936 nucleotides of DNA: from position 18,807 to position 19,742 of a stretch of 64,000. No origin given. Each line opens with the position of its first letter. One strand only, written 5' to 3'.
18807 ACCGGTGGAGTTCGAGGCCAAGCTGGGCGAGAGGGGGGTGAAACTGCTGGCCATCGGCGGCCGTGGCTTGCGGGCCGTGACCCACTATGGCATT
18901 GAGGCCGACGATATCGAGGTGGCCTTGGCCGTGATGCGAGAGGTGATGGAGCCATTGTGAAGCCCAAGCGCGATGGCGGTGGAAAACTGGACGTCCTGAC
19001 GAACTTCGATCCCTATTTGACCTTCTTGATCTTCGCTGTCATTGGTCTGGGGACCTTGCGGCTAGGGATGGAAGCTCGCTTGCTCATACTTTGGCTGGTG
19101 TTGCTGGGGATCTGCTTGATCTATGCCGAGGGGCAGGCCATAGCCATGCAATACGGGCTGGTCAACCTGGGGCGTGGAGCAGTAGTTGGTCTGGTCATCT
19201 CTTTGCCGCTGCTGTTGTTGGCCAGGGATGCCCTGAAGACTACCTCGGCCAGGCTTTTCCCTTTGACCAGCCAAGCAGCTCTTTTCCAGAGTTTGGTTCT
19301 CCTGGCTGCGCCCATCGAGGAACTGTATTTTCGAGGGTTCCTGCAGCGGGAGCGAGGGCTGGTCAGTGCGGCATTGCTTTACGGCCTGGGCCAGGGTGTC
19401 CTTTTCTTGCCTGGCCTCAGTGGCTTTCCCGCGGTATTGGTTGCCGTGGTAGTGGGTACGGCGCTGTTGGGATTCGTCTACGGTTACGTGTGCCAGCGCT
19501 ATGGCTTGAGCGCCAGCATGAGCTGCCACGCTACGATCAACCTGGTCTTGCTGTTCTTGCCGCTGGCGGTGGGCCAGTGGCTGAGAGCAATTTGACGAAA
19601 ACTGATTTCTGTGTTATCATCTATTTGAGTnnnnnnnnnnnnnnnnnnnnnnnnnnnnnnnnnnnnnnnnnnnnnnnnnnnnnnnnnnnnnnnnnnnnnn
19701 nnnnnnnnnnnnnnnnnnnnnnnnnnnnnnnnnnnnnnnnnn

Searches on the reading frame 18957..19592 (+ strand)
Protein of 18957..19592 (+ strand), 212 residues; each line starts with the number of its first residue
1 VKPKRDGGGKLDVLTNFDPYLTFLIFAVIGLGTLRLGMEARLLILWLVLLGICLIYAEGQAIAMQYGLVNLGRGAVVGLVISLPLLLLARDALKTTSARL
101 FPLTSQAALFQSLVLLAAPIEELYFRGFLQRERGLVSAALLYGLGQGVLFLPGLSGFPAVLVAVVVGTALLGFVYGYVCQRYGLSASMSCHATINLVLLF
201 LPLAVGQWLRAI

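Call 67: search_protein_families(library=pfam, proteins=[window:18957-19592:+], max_evalue=0.00001)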
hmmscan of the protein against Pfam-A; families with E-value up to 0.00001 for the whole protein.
window:18957-19592:+ (212 aa): 1 family
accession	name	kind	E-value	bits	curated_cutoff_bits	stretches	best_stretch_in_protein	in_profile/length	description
PF02517.21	Rce1-like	-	4.7e-10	40.1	22.4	1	108-197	6-93/93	Type II CAAX prenyl endopeptidase Rce1-like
